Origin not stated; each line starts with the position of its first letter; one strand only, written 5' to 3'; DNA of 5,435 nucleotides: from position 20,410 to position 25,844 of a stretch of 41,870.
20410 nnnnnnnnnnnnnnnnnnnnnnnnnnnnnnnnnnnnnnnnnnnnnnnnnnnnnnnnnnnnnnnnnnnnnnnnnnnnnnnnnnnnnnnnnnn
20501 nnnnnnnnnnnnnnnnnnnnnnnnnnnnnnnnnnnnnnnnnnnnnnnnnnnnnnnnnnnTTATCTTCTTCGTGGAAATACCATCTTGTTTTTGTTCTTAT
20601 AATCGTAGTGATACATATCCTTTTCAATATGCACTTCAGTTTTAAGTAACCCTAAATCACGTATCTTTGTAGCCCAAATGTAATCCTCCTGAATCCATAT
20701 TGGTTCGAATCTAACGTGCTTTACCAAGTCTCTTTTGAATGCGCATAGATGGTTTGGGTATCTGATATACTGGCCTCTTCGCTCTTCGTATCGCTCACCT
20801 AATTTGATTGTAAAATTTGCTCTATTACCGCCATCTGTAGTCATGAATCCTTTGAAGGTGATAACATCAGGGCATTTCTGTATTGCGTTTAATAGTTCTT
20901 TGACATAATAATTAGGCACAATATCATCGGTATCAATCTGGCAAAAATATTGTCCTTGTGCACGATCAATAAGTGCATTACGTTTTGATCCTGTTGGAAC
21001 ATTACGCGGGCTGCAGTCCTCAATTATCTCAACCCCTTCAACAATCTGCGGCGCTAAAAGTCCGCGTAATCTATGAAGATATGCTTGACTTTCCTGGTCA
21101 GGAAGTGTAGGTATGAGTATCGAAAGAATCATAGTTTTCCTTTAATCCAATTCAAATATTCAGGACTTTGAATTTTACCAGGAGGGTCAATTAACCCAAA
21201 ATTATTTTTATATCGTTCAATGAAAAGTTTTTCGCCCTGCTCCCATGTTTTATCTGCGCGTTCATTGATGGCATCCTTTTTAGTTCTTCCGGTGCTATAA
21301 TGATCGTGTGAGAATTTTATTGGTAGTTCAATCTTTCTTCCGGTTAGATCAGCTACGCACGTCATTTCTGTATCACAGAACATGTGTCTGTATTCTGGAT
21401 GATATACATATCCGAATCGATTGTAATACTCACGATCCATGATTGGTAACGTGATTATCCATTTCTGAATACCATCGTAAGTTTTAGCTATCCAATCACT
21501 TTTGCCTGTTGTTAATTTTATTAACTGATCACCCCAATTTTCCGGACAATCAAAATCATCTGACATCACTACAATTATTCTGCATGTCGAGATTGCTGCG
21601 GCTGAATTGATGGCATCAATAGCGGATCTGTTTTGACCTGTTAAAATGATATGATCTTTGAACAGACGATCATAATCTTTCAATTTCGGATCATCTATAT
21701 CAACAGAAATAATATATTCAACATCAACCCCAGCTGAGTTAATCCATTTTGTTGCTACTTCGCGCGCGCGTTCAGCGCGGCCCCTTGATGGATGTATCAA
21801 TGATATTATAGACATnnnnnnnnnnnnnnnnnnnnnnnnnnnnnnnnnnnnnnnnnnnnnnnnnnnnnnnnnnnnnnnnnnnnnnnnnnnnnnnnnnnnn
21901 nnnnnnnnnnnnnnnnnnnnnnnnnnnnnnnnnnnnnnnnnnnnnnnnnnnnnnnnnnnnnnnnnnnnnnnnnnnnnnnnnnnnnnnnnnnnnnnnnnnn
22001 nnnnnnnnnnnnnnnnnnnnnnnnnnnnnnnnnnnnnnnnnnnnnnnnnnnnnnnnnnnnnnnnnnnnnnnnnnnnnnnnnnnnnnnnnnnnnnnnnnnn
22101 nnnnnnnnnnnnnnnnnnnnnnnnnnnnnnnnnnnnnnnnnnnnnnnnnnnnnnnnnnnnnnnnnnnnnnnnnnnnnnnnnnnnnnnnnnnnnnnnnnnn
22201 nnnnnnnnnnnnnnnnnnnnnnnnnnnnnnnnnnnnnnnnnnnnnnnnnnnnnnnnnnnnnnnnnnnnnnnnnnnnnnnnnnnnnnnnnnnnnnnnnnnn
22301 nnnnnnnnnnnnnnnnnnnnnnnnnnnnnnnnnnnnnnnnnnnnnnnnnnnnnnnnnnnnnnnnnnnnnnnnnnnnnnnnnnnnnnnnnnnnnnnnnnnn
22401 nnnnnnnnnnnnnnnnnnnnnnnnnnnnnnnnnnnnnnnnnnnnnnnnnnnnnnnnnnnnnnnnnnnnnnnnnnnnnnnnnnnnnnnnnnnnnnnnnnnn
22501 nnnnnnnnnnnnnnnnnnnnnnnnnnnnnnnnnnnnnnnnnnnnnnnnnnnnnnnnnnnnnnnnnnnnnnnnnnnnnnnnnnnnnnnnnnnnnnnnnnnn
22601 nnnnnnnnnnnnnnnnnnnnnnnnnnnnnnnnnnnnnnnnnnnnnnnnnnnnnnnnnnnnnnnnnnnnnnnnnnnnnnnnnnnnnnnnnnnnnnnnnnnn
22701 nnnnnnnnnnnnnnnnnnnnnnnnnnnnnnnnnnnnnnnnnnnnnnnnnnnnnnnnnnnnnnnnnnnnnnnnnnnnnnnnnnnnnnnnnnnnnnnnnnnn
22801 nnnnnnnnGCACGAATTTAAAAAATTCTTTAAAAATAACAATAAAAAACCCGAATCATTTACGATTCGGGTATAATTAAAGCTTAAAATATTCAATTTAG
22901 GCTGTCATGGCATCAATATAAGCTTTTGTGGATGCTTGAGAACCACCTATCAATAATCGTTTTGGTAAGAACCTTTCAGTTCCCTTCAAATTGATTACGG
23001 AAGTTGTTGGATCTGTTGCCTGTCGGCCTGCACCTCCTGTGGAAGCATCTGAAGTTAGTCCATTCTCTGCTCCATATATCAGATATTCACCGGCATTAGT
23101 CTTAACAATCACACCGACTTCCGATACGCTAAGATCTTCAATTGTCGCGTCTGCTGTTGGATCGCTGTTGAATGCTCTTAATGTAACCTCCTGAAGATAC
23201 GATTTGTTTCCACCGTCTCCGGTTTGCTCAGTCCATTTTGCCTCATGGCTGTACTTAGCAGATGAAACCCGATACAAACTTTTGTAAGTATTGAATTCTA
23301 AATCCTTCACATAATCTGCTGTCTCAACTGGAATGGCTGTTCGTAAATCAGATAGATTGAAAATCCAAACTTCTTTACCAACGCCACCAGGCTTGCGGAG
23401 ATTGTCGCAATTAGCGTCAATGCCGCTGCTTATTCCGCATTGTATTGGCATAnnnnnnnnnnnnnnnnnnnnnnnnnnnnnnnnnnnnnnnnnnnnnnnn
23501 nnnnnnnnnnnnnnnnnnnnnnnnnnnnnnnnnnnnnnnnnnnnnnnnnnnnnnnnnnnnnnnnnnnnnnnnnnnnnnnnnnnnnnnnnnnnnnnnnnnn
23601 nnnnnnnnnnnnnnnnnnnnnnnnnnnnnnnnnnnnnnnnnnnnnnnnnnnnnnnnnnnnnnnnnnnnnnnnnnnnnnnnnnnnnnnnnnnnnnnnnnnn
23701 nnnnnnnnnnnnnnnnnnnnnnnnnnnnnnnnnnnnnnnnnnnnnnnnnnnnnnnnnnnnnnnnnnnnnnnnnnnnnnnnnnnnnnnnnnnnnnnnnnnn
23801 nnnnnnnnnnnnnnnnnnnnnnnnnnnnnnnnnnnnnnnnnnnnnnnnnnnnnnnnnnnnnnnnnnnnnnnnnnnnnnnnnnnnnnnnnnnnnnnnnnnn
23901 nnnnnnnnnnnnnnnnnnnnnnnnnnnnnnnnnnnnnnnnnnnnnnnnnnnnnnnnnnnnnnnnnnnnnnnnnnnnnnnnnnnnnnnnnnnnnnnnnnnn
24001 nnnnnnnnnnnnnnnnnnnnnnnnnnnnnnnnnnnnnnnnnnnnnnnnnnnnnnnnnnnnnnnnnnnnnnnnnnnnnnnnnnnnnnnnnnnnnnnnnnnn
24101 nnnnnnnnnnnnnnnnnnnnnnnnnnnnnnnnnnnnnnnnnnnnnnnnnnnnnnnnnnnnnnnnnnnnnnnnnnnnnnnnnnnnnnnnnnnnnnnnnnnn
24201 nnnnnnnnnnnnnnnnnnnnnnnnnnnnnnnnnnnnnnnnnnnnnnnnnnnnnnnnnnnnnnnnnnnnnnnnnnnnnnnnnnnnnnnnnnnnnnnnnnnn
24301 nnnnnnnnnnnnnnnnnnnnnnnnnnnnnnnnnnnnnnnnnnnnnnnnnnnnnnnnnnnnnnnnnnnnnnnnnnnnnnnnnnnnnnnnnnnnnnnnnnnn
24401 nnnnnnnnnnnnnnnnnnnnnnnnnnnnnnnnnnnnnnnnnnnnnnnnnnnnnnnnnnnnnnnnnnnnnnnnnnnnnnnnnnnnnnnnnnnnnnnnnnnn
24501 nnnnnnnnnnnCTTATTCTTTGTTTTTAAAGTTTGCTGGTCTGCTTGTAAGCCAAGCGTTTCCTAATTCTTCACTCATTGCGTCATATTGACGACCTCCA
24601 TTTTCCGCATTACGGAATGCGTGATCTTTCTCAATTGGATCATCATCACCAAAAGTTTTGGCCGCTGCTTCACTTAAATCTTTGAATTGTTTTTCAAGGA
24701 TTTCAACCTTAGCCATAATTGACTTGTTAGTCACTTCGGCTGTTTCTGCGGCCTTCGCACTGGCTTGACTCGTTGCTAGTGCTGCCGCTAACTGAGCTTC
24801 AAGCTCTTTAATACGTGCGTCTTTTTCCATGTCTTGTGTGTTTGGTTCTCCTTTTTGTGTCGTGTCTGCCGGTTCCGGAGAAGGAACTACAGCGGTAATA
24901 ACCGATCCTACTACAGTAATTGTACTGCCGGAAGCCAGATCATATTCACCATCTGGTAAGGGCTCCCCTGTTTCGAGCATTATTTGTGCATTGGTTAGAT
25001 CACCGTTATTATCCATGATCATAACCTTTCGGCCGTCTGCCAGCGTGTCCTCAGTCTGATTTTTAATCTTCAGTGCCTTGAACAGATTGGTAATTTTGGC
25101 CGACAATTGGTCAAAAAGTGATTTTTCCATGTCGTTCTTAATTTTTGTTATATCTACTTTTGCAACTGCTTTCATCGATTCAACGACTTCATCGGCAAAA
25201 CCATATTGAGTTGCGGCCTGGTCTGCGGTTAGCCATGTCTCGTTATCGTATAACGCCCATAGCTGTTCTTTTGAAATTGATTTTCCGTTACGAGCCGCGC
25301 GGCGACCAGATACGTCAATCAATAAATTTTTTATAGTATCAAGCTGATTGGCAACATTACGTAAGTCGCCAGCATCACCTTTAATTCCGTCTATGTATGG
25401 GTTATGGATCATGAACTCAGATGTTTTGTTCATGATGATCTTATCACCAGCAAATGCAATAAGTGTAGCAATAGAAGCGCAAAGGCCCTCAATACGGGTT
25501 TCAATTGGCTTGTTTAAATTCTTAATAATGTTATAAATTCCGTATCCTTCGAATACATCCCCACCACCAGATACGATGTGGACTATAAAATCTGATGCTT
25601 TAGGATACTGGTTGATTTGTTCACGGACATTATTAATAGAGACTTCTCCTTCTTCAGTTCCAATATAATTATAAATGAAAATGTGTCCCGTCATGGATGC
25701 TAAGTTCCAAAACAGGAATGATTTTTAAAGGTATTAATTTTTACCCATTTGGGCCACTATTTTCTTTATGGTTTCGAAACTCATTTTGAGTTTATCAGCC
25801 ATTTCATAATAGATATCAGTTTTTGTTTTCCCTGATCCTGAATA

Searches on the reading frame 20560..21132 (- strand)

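Call 88: search_protein_families(library=phrogs, proteins=[window:20560-21132:-], max_evalue=0.01)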
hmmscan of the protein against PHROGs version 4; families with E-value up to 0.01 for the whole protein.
window:20560-21132:- (190 aa): 2 families
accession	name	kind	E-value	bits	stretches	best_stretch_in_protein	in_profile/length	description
phrog_14775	-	moron, auxiliary metabolic gene and host takeover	1.1e-26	94.8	1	3-183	5-187/203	glycosyltransferase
phrog_8858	-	moron, auxiliary metabolic gene and host takeover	1.4e-23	84.4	1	34-180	49-191/395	glycosyltransferase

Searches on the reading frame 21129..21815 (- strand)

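Call 88: search_protein_families(library=phrogs, proteins=[window:21129-21815:-], max_evalue=0.01)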
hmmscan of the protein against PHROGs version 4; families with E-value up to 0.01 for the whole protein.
window:21129-21815:- (228 aa): 1 family
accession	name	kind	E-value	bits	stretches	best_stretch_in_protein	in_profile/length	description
phrog_14945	-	moron, auxiliary metabolic gene and host takeover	7.8e-21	75.6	1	4-204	6-207/218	glycosyltransferase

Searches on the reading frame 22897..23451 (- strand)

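Call 88: search_protein_families(library=phrogs, proteins=[window:22897-23451:-], max_evalue=0.01)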
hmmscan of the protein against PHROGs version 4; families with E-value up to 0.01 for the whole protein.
window:22897-23451:- (184 aa): 2 families
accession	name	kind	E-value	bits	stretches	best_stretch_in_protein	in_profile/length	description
phrog_19091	-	unknown function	2.7e-08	34.7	1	22-162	18-156/181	-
phrog_19979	-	head and packaging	0.0063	17.5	0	7-133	8-144/190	virion structural protein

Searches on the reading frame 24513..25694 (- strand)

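Call 7: search_protein_families(library=phrogs, proteins=[window:24513-25694:-], max_evalue=0.001)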
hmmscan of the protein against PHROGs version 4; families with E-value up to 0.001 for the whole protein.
window:24513-25694:- (393 aa): 14 families
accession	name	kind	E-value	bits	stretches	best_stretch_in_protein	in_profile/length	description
phrog_94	-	head and packaging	1.4e-50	174.5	1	1-356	79-370/622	head maturation protease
phrog_133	-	head and packaging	8.4e-42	144.6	1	4-218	21-220/668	head maturation protease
phrog_2976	-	head and packaging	1.3e-41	144.6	1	4-324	22-323/394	head maturation protease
phrog_3348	-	unknown function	1.5e-38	134.1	1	5-190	40-217/386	-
phrog_1684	-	head and packaging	3.3e-28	100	1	6-200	44-231/284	head maturation protease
phrog_33547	-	unknown function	6.7e-27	95.4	1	7-342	4-324/357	-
phrog_53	-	head and packaging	5.7e-17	63.1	1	18-351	99-434/583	head maturation protease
phrog_1827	-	other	1.6e-12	48.2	1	38-120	57-139/202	ATP-dependent protease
phrog_13984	-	unknown function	2.1e-09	38.6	1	5-95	34-122/123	-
phrog_23753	-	head and packaging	3.4e-08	34.4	1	35-129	43-136/298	head maturation protease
phrog_11747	-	unknown function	1.7e-06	28.4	1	24-94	53-124/290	-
phrog_5410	-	other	4.5e-05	23.8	1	40-110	62-131/323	ATP-dependent protease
phrog_21683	-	unknown function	6.5e-05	23.1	1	8-94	10-99/337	-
phrog_26024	-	other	0.00074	19.9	0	21-109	50-138/202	protease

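Call 8: search_protein_families(library=pfam, proteins=[window:24513-25694:-], max_evalue=0.001)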
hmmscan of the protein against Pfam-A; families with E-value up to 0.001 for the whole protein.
window:24513-25694:- (393 aa): 1 family
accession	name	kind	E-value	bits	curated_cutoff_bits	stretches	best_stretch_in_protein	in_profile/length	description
PF00574.28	CLP_protease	-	1.1e-22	81.2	20.2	1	31-173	44-181/182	Clp protease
